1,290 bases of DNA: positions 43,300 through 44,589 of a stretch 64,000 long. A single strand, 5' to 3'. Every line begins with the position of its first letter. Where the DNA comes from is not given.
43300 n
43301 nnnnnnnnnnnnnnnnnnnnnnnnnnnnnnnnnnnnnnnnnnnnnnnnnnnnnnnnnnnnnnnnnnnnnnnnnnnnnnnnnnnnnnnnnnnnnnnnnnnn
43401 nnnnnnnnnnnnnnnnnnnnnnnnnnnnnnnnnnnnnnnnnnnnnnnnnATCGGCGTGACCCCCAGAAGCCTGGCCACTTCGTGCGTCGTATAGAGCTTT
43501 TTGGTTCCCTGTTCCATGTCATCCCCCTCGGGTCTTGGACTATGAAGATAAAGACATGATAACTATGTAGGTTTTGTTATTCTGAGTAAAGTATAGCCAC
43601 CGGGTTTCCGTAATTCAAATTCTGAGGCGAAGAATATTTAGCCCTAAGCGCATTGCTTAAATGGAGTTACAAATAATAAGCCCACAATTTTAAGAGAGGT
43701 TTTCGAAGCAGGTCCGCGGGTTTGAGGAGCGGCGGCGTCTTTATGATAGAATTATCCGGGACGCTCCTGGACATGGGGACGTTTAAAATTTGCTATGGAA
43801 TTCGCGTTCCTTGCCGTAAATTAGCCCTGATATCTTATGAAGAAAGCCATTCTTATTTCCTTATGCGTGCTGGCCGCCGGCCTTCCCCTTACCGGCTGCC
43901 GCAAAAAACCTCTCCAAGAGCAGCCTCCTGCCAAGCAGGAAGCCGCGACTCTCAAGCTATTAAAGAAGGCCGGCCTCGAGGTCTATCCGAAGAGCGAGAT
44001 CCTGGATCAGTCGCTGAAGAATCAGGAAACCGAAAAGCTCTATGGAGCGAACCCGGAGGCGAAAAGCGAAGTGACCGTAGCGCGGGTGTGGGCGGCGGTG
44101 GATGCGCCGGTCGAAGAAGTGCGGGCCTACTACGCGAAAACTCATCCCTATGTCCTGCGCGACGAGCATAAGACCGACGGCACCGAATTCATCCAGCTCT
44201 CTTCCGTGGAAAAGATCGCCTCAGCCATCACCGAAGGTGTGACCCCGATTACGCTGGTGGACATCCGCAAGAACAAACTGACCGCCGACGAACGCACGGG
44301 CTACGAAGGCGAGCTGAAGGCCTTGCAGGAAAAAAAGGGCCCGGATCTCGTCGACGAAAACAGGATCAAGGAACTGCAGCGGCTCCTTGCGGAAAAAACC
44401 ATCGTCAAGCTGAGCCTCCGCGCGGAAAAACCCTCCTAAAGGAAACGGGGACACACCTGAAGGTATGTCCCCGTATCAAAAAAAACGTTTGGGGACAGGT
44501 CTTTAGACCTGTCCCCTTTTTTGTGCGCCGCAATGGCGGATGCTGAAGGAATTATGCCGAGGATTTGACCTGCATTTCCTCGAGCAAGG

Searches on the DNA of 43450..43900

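Call 65: search_rna_families(source=window, start=43450, end=43900, threshold=evalue, max_evalue=1)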
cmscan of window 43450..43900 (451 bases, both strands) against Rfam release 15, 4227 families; matches with E-value up to 1: 0.
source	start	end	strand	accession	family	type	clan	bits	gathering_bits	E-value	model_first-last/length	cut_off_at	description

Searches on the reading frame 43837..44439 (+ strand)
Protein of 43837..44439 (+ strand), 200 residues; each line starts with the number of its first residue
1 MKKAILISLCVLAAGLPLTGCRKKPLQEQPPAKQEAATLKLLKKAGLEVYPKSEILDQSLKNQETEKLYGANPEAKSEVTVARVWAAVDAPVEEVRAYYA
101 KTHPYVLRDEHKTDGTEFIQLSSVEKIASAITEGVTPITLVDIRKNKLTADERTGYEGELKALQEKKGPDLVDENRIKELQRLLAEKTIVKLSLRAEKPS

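Call 8: search_protein_families(library=pfam, proteins=[window:43837-44439:+], max_evalue=0.01)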
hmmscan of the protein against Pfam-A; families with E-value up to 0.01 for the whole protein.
window:43837-44439:+ (200 aa): 0 families

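Call 72: find_homologous_proteins(query=window:43837-44439:+, max_evalue=0.00001)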
Query window:43837-44439:+ (200 aa): 3 proteins with E <= 0.00001 among 644 candidates.
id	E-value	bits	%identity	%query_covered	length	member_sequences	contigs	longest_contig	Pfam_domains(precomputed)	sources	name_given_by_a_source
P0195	6.2e-121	419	100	100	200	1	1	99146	-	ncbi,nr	ncbi:MAG TPA: hypothetical protein VL688_11950 [Verrucomicrobiae bacterium]|nr:hypothetical protein 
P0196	1.1e-80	288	70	99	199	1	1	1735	-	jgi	jgi:hypothetical protein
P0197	7.7e-58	213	57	99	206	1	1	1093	-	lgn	-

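Call 73: find_encoding_contigs(protein=P0196, flank=1500, max_places=3)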
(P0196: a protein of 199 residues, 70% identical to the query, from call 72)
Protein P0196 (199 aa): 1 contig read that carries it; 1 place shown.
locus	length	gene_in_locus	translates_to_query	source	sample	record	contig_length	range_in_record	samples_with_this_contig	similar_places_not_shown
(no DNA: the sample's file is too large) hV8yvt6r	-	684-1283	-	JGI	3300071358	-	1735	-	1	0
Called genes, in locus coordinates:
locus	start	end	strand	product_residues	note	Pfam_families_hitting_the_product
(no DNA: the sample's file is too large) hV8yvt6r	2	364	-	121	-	?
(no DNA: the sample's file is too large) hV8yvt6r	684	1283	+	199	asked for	-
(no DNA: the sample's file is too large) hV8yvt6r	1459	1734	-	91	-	?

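Call 74: find_encoding_contigs(protein=P0197, flank=1500, max_places=3)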
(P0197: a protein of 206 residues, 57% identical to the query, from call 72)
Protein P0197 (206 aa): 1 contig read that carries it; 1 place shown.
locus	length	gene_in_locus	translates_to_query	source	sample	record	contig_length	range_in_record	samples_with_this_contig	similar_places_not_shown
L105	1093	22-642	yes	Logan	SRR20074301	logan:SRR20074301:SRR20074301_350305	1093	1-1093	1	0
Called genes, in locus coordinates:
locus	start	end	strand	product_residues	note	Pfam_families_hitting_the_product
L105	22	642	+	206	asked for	-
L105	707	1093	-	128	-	?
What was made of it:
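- The other lipoprotein orthologs gave no upstream DNA (calls 72-74).
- Tried and rejected: One has no DNA available and one has only 21 nt upstream (calls 72-74).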
